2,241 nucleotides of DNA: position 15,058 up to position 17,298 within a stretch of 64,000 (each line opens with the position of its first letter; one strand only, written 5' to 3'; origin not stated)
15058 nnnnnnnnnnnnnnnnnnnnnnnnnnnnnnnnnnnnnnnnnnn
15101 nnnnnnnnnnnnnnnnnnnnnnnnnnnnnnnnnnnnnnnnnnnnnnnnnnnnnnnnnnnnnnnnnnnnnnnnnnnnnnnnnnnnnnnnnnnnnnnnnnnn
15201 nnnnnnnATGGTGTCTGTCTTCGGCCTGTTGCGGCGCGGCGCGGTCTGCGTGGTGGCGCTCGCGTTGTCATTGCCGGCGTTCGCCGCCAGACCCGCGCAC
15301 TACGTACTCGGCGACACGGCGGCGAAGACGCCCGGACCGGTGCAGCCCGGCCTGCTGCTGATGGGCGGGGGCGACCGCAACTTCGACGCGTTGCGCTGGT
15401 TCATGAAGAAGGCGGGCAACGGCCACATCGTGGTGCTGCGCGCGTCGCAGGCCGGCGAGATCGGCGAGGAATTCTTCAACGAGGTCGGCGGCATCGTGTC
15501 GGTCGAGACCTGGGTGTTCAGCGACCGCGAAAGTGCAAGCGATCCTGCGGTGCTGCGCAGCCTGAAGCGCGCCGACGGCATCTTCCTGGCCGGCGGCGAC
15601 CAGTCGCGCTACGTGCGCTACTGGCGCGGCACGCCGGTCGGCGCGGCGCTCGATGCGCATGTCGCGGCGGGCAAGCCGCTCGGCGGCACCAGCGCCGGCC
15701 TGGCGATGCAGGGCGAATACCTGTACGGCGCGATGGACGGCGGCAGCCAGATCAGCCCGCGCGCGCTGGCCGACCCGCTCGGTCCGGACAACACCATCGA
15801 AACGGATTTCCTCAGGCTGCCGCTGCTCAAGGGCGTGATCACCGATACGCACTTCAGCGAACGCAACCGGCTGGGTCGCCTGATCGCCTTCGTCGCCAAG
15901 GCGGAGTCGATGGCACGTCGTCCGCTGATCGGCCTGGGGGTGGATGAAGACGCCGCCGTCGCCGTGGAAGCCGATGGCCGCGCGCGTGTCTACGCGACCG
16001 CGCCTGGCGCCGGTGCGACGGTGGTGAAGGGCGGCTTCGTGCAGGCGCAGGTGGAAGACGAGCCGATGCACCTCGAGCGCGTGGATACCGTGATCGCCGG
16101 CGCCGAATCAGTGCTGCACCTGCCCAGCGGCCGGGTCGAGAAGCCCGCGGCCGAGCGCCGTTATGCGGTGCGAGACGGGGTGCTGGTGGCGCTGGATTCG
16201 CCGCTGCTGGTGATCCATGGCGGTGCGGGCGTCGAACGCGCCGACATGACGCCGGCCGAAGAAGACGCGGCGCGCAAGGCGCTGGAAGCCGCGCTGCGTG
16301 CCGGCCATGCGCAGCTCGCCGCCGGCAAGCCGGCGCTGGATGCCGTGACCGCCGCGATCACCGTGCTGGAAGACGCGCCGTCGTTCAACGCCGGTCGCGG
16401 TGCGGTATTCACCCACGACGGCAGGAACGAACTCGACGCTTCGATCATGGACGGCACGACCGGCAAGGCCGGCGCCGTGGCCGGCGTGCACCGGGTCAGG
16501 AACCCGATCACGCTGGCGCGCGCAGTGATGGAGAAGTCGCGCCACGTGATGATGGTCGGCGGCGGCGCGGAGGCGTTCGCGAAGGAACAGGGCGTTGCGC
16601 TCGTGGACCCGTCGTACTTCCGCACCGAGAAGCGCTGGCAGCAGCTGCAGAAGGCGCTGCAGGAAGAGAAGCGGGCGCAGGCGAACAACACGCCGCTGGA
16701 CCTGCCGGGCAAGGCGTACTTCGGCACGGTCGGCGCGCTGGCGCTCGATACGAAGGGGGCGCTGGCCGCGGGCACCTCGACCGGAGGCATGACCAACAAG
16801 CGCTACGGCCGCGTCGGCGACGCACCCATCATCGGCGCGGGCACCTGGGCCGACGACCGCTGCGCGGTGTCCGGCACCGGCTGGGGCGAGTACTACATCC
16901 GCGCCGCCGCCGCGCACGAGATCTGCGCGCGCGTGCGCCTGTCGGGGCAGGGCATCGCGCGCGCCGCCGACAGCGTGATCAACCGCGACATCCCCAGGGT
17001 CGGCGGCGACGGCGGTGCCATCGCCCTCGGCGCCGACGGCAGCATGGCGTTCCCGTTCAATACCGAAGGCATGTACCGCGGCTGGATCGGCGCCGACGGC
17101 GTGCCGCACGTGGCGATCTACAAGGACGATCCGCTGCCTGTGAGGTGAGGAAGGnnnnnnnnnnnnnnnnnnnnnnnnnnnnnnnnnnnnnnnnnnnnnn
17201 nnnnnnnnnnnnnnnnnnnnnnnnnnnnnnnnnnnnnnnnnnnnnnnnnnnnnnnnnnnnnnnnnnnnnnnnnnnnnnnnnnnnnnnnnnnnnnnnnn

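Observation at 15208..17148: Exported two-enzyme fusion that could degrade cyanophycin fully to amino acids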

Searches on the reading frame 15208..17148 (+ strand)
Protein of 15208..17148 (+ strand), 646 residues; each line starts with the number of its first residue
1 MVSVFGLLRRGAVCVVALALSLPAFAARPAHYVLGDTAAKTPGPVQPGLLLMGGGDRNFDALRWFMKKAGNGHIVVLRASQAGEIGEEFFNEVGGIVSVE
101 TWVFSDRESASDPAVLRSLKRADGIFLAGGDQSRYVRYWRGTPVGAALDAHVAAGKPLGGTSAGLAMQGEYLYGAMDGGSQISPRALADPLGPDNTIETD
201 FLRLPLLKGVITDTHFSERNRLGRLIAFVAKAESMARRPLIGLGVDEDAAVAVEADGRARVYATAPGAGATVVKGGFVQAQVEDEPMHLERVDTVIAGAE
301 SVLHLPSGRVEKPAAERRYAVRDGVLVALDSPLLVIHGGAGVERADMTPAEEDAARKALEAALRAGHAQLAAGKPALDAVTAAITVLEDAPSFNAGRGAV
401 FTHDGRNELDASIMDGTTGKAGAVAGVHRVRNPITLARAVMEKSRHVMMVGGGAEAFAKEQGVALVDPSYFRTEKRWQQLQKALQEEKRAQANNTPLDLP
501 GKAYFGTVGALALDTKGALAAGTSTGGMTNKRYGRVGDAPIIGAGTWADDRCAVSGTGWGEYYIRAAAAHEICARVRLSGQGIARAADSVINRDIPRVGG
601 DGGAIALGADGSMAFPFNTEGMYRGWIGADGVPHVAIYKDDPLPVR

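Call 4: search_protein_families(library=pfam, proteins=[window:15208-17145:+], max_evalue=0.01)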
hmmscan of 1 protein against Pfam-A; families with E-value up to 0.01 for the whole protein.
window:15208-17145:+ (646 aa): 2 families
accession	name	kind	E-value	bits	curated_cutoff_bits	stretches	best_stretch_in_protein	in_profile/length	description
PF01112.23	Asparaginase_2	-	1.1e-110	370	27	1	332-638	1-309/309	Asparaginase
PF03575.23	Peptidase_S51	-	4e-09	36.9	23.9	1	112-256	73-201/206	Peptidase family S51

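Call 5: search_protein_families(library=ncbifam, proteins=[window:15208-17145:+], max_evalue=0.01)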
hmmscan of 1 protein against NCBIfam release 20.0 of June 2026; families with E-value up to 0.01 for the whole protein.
window:15208-17145:+ (646 aa): 2 families
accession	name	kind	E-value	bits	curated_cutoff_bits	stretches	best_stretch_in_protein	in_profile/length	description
NF007589.0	PRK10226.1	equivalog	1e-94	317.1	567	1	333-640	5-313/321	beta-aspartyl-peptidase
TIGR02069.1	cyanophycinase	equivalog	3.5e-28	98.7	126.6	1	81-262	43-207/250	cyanophycinase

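Call 7: search_solved_structures(query=window:15208-17145:+, max_evalue=0.001, show_alignments=0)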
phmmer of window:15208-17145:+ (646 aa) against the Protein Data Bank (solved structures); distinct sequences matched with E-value up to 0.001: 59.
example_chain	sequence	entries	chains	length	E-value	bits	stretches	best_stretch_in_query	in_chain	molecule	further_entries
2zak_A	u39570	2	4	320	3.9e-84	286.7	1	333-640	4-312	L-asparaginase precursor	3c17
9hnc_AAA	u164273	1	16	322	2.3e-68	234.6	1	334-639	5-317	beta-aspartyl-peptidase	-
4o47_A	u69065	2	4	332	2.5e-50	175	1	331-622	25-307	Uncharacterized protein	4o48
4et0_A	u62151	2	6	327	1.8e-48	168.9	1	331-641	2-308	L-asparaginase | Isoaspartyl peptidase/L-asparaginase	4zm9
4pvp_A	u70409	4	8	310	2.6e-48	168.4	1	331-641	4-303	Isoaspartyl peptidase/L-asparaginase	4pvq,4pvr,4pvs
4o0c_A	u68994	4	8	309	3e-48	168.2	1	331-641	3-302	Isoaspartyl peptidase/L-asparaginase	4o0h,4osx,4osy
4o0d_A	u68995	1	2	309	1e-47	166.4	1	331-641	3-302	Isoaspartyl peptidase/L-asparaginase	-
4o0g_A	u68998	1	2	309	1.4e-47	166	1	331-641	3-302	Isoaspartyl peptidase/L-asparaginase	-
4o0e_A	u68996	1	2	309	1.4e-47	165.9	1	331-641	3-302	Isoaspartyl peptidase/L-asparaginase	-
4o0f_A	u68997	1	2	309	1.8e-47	165.6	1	331-641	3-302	Isoaspartyl peptidase/L-asparaginase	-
3tkj_A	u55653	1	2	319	3.8e-47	164.5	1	331-641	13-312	L-asparaginase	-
8dqm_A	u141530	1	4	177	9.1e-45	156.7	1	334-496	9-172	Isoaspartyl aminopeptidase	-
8dqm_B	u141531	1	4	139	1.6e-41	145.9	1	507-639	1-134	Isoaspartyl aminopeptidase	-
7qq8_AAA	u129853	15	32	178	1.8e-41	145.8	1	333-498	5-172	Beta-aspartyl-peptidase | Isoaspartyl peptidase | Isoaspartyl peptidase subunit alpha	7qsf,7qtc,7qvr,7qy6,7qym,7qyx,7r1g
1jn9_A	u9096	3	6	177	2.2e-41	145.5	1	333-498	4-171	PUTATIVE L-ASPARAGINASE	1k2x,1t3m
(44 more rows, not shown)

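Call 14: find_homologous_proteins(query=window:15208-17145:+, max_evalue=1e-10)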
Query window:15208-17145:+ (646 aa): 3388 proteins with E <= 1e-10 among 8000 candidates; the best 120 are listed.
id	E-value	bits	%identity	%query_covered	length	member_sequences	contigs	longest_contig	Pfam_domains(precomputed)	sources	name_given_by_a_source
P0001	0.0e+0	1297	91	100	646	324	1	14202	PF03575.24,PF01112.24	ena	-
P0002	0.0e+0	1282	89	100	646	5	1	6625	PF03575.24,PF01112.24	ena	-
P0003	0.0e+0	1267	88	100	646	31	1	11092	PF03575.24,PF01112.24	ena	-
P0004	0.0e+0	1261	89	100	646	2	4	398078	PF03575.24,PF01112.24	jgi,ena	-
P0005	0.0e+0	1254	87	100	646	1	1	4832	PF03575.24,PF01112.24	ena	-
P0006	0.0e+0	1252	87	100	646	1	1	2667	PF03575.24,PF01112.24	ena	-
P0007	0.0e+0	1251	87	100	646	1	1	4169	PF03575.24,PF01112.24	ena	-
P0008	0.0e+0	1249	86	100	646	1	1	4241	PF03575.24,PF01112.24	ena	-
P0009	0.0e+0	1248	87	100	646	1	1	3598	PF03575.24,PF01112.24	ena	-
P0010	0.0e+0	1228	88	97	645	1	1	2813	PF03575.24,PF01112.24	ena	-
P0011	0.0e+0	1225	87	98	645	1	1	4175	PF03575.24,PF01112.24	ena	-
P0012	0.0e+0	1216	86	99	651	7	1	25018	PF03575.24,PF01112.24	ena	-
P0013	0.0e+0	1214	88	97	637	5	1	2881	PF03575.24,PF01112.24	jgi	-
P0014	0.0e+0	1213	85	100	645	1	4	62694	PF03575.24,PF01112.24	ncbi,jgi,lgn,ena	-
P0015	0.0e+0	1192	84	100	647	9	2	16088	PF03575.24,PF01112.24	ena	-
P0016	0.0e+0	1190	84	100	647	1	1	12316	PF03575.24,PF01112.24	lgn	-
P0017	0.0e+0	1184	83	100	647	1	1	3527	PF03575.24,PF01112.24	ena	-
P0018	0.0e+0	1182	83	100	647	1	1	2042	PF03575.24,PF01112.24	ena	-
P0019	0.0e+0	1166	84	100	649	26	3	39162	PF03575.24,PF01112.24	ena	-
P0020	0.0e+0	1163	83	98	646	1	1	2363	PF03575.24,PF01112.24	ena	-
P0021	0.0e+0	1163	85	95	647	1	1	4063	PF03575.24,PF01112.24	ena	-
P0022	0.0e+0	1160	84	95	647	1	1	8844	PF03575.24,PF01112.24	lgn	-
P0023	0.0e+0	1160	84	95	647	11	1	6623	PF03575.24,PF01112.24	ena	-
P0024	0.0e+0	1158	84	95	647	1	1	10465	PF03575.24,PF01112.24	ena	-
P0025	0.0e+0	1156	84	95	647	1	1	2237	PF03575.24,PF01112.24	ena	-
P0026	0.0e+0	1155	84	95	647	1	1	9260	PF03575.24,PF01112.24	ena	-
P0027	0.0e+0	1155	84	95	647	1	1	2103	PF03575.24,PF01112.24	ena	-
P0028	0.0e+0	1155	84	95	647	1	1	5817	PF03575.24,PF01112.24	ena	-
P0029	0.0e+0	1155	84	95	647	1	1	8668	PF03575.24,PF01112.24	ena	-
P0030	0.0e+0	1154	84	95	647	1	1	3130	PF03575.24,PF01112.24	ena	-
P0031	0.0e+0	1154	84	95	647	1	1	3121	PF03575.24,PF01112.24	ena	-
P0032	0.0e+0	1153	84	95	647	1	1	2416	PF03575.24,PF01112.24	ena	-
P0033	0.0e+0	1153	84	95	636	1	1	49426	PF03575.24,PF01112.24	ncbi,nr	ncbi:MAG: isoaspartyl peptidase/L-asparaginase [Pseudoxanthomonas sp.]|nr:isoaspartyl peptidase/L-as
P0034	0.0e+0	1153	84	95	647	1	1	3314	PF03575.24,PF01112.24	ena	-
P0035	0.0e+0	1153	84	95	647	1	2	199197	PF03575.24,PF01112.24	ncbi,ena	-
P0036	0.0e+0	1152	82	98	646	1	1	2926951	PF03575.24,PF01112.24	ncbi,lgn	-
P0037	0.0e+0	1152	84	95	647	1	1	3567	PF03575.24,PF01112.24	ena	-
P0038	0.0e+0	1151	84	95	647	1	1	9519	PF03575.24,PF01112.24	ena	-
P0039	0.0e+0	1151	84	95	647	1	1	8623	PF03575.24,PF01112.24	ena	-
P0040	0.0e+0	1151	84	95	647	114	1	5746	PF03575.24,PF01112.24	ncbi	-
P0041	0.0e+0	1150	83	95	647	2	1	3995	PF03575.24,PF01112.24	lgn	-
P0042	0.0e+0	1150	84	95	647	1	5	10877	PF03575.24,PF01112.24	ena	-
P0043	0.0e+0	1150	84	95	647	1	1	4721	PF03575.24,PF01112.24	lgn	-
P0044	0.0e+0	1149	84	95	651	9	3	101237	PF03575.24,PF01112.24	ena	-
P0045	0.0e+0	1149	84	95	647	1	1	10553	PF03575.24,PF01112.24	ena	-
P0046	0.0e+0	1149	84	95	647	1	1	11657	PF03575.24,PF01112.24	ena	-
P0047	0.0e+0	1149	84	95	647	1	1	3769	PF03575.24,PF01112.24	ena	-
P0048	0.0e+0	1148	84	95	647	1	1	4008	PF03575.24,PF01112.24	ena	-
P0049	0.0e+0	1148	84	95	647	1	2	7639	PF03575.24,PF01112.24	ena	-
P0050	0.0e+0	1148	81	100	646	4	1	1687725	PF03575.24,PF01112.24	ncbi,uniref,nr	ncbi:isoaspartyl peptidase/L-asparaginase [Pseudoxanthomonas helianthi]|uniref:Isoaspartyl peptidase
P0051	0.0e+0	1148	84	95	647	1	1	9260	PF03575.24,PF01112.24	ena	-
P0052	0.0e+0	1146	84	95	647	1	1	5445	PF03575.24,PF01112.24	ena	-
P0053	0.0e+0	1146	84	95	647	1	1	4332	PF03575.24,PF01112.24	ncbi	-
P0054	0.0e+0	1146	83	95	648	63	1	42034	PF03575.24,PF01112.24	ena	-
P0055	0.0e+0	1146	83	98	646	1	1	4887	PF03575.24,PF01112.24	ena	-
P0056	0.0e+0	1144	83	95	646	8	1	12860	PF03575.24,PF01112.24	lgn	-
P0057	0.0e+0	1144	82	98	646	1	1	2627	PF03575.24,PF01112.24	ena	-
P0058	0.0e+0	1144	82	98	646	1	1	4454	PF03575.24,PF01112.24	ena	-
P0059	0.0e+0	1142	82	98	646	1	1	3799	PF03575.24,PF01112.24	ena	-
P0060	0.0e+0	1142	82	98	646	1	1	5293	PF03575.24,PF01112.24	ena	-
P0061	0.0e+0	1142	82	98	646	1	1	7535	PF03575.24,PF01112.24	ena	-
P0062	0.0e+0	1142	82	98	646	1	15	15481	PF03575.24,PF01112.24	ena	-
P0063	0.0e+0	1142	82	98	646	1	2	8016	PF03575.24,PF01112.24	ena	-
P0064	0.0e+0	1141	82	98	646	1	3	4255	PF03575.24,PF01112.24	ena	-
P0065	0.0e+0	1141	81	99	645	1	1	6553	PF03575.24,PF01112.24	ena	-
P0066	0.0e+0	1141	82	98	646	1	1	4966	PF03575.24,PF01112.24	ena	-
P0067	0.0e+0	1140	82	98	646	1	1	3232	PF03575.24,PF01112.24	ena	-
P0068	0.0e+0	1140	82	98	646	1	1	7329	PF03575.24,PF01112.24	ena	-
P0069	0.0e+0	1140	83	96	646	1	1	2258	PF03575.24,PF01112.24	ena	-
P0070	0.0e+0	1140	82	97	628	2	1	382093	PF03575.24,PF01112.24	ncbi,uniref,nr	ncbi:peptidase T [Pseudoxanthomonas daejeonensis]|uniref:Peptidase T n=1 Tax=Pseudoxanthomonas daeje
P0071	0.0e+0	1140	82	98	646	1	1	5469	PF03575.24,PF01112.24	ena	-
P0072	0.0e+0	1139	82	97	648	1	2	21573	PF03575.24,PF01112.24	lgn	-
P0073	0.0e+0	1139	82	97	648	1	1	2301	PF03575.24,PF01112.24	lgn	-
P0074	0.0e+0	1138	82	98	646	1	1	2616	PF03575.24,PF01112.24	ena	-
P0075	0.0e+0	1137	82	98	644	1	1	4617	PF03575.24,PF01112.24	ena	-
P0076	0.0e+0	1136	82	98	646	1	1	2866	PF03575.24,PF01112.24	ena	-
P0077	0.0e+0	1136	80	99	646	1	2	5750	PF03575.24,PF01112.24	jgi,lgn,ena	-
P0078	0.0e+0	1136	82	98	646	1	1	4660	PF03575.24,PF01112.24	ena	-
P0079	0.0e+0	1136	82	98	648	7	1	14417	PF03575.24,PF01112.24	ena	-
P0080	0.0e+0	1135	82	98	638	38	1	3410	PF03575.24,PF01112.24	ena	-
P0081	0.0e+0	1134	83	95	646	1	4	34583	PF03575.24,PF01112.24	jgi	jgi:beta-aspartyl-peptidase (threonine type)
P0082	0.0e+0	1134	82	98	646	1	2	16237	PF03575.24,PF01112.24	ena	-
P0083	0.0e+0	1134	83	95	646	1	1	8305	PF03575.24,PF01112.24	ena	-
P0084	0.0e+0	1134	82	98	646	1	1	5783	PF03575.24,PF01112.24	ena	-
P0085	0.0e+0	1134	82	97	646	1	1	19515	PF03575.24,PF01112.24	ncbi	-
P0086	0.0e+0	1133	82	97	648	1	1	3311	PF03575.24,PF01112.24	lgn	-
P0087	0.0e+0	1133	81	98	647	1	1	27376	PF03575.24,PF01112.24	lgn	-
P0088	0.0e+0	1133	82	96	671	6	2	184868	PF03575.24,PF01112.24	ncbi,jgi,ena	-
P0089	0.0e+0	1133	82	96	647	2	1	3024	PF03575.24,PF01112.24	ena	-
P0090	0.0e+0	1133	82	98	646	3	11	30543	PF03575.24,PF01112.24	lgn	-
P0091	0.0e+0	1133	81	98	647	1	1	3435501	PF03575.24,PF01112.24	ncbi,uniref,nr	ncbi:isoaspartyl peptidase/L-asparaginase [Thermomonas brevis]|uniref:Isoaspartyl peptidase n=1 Tax=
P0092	0.0e+0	1132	82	95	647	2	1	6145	PF03575.24,PF01112.24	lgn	-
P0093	0.0e+0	1132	81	97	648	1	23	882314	PF03575.24,PF01112.24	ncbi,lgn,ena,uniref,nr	ncbi:isoaspartyl peptidase/L-asparaginase [Thermomonas sp.]|uniref:isoaspartyl peptidase/L-asparagin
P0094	0.0e+0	1132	82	95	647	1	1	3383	PF03575.24,PF01112.24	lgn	-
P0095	0.0e+0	1132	83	95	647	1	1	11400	PF03575.24,PF01112.24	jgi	jgi:beta-aspartyl-peptidase (threonine type)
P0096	0.0e+0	1131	82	98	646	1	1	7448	PF03575.24,PF01112.24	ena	-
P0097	0.0e+0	1131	81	98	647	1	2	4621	PF03575.24,PF01112.24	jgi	jgi:beta-aspartyl-peptidase (threonine type)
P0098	0.0e+0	1130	82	96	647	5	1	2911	PF03575.24,PF01112.24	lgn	-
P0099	0.0e+0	1130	81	98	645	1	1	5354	PF03575.24,PF01112.24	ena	-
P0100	0.0e+0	1130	82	98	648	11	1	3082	PF03575.24,PF01112.24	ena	-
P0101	0.0e+0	1129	82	95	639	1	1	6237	PF03575.24,PF01112.24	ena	-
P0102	0.0e+0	1128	83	95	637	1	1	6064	PF03575.24,PF01112.24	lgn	-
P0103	0.0e+0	1127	80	99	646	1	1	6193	PF03575.24,PF01112.24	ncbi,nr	ncbi:MAG: peptidase T [Lysobacteraceae bacterium]|nr:MAG: peptidase T [Xanthomonadaceae bacterium]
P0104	0.0e+0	1127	81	98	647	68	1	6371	PF03575.24,PF01112.24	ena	-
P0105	0.0e+0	1127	81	98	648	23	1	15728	PF03575.24,PF01112.24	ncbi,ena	-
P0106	0.0e+0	1127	82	98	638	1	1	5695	PF03575.24,PF01112.24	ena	-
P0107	0.0e+0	1126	83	96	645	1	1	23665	PF03575.24,PF01112.24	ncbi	-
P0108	0.0e+0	1125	82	95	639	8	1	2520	PF03575.24,PF01112.24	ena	-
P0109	0.0e+0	1124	80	99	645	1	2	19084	PF03575.24,PF01112.24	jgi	-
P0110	0.0e+0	1124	81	98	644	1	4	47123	PF03575.24,PF01112.24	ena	-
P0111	0.0e+0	1124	82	95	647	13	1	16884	PF03575.24,PF01112.24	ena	-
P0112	0.0e+0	1123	81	98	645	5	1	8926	PF03575.24,PF01112.24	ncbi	-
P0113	0.0e+0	1123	81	95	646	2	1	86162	PF03575.24,PF01112.24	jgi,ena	-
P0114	0.0e+0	1122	82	95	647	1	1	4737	PF03575.24,PF01112.24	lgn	-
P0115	0.0e+0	1122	82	95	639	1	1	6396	PF03575.24,PF01112.24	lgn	-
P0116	0.0e+0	1122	82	95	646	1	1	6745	PF03575.24,PF01112.24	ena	-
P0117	0.0e+0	1122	81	98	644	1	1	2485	PF03575.24,PF01112.24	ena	-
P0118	0.0e+0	1122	82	95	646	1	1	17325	PF03575.24,PF01112.24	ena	-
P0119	0.0e+0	1120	82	95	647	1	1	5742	PF03575.24,PF01112.24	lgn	-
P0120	0.0e+0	1120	82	95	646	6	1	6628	PF03575.24,PF01112.24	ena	-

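Call 19: find_related_loci(query=window:15208-17145:+, collection=genome_contigs, flank=8000)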
Query window:15208-17145:+ (646 aa) in genome_contigs; peptide patterns used: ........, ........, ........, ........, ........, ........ (x = any residue, [..] = any of these).
191 stretches matched a pattern; 142 encode a relative of the query (tblastn E <= 1e-3); the best 80 are kept; 79 distinct loci.
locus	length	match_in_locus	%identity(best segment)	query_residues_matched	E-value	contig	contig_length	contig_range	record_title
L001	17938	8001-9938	92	1-646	0e+0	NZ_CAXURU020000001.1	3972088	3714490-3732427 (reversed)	Pseudoxanthomonas sp. LjRoot168 LJR168c1, whole genome shotgun sequence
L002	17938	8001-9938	90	1-646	0e+0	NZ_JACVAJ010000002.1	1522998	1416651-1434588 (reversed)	Pseudoxanthomonas sp. PXM01 NODE_2_length_1522998_cov_42.143699, whole genome shotgun sequence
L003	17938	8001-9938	92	1-646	0e+0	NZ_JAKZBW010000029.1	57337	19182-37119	Pseudoxanthomonas sp. LH2527 NODE_29_length_57337_cov_17.050708, whole genome shotgun sequence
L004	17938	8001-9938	91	1-646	0e+0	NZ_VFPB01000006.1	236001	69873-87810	Pseudoxanthomonas sp. 3HH-4 Ga0310715_106, whole genome shotgun sequence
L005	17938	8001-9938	89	1-646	0e+0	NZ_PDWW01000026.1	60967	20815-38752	Pseudoxanthomonas japonensis strain DSM 17109 NODE_26_length_60967_cov_27.9881, whole genome shotgun sequence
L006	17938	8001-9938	90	1-646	0e+0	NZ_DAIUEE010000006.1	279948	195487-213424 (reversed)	MAG: Pseudoxanthomonas sp. isolate CTOTU24496 NODE_24_length_279948_cov_128.988521, whole genome shotgun sequence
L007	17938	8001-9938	88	1-646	0e+0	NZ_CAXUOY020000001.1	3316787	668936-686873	Pseudoxanthomonas sp. LjRoot125 LJR125c1, whole genome shotgun sequence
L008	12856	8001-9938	89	1-646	0e+0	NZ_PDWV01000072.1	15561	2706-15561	Pseudoxanthomonas mexicana strain DSM 17121 NODE_72_length_15561_cov_6.70708, whole genome shotgun sequence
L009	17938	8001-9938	88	1-646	0e+0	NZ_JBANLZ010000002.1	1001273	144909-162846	Pseudoxanthomonas sp. F11 ctg00002, whole genome shotgun sequence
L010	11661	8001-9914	88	1-638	0e+0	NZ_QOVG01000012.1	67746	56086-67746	Pseudoxanthomonas gei strain KCTC 32298 NODE_12_length_67746_cov_47.664429, whole genome shotgun sequence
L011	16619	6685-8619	85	1-646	0e+0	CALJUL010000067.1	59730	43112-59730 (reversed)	MAG TPA_asm: uncultured Pseudoxanthomonas sp. isolate SRR1506987_bin.145_CONCOCT_v1.1_MAG genome assembly, contig: ERZ76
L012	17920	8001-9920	84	1-643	0e+0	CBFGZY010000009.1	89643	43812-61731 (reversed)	MAG TPA_asm: uncultured Pseudoxanthomonas sp. isolate SRR29654720_binner13_Refined_12 genome assembly, contig: ERZ272525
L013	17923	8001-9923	84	1-644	0e+0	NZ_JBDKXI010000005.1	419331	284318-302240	Pseudoxanthomonas sp. CCNWLY206-1 scaffold5, whole genome shotgun sequence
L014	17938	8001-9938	90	1-646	0e+0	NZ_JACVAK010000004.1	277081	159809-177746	Pseudoxanthomonas sp. PXM02 NODE_4_length_277081_cov_47.288246, whole genome shotgun sequence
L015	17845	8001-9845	84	31-645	0e+0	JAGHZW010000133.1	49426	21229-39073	MAG: Pseudoxanthomonas sp. isolate BIN6 scaffold21_cov0, whole genome shotgun sequence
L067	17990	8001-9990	76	31-643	6e-154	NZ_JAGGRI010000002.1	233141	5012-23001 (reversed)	Lysobacter sp. ISL-50 ISL50_3, whole genome shotgun sequence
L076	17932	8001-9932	51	12-643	0e+0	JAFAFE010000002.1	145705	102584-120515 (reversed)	MAG: Proteobacteria bacterium isolate OH_SBlB_161 k127_1487161, whole genome shotgun sequence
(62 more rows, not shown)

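Call 28: search_protein_representatives(protein=window:15208-17145:+)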
Query: 646 residues. Proteins with E-value up to 0.001 (for the whole library): 14990; up to 1e-10: 8377; up to 1e-30: 2215. The best 150 are listed.
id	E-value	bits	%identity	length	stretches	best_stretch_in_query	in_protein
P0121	3.6e-227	772.5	61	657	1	12-645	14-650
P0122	1.6e-197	674.6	63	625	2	328-643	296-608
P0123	7.7e-140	484.0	47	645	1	44-639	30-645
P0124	4.6e-120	418.7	80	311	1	14-255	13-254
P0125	1.9e-112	393.5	64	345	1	330-642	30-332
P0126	2.5e-105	370.0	62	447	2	318-499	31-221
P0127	9.5e-103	361.5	85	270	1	380-568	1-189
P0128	1.1e-99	351.4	71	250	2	440-608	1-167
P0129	9.0e-99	348.3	58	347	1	28-325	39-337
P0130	1.2e-98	347.9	73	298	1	372-600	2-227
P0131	2.1e-98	347.1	60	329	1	333-638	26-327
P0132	2.1e-97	343.8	78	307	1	287-506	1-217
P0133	2.8e-97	343.4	56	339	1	332-638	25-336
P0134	2.7e-93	330.2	49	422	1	239-641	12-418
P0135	1.5e-91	324.5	55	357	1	333-642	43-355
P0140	3.6e-88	313.3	52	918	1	24-328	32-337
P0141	4.2e-88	313.1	51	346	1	12-328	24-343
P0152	1.1e-84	301.8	41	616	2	332-622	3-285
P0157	6.0e-84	299.4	42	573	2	332-638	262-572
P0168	1.1e-80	288.6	41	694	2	333-639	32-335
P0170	1.4e-80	288.2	43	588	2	334-635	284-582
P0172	7.0e-80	285.9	42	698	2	334-639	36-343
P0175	1.2e-79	285.1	53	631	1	334-642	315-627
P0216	8.8e-74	265.8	42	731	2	15-381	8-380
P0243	2.0e-71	258.0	41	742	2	29-324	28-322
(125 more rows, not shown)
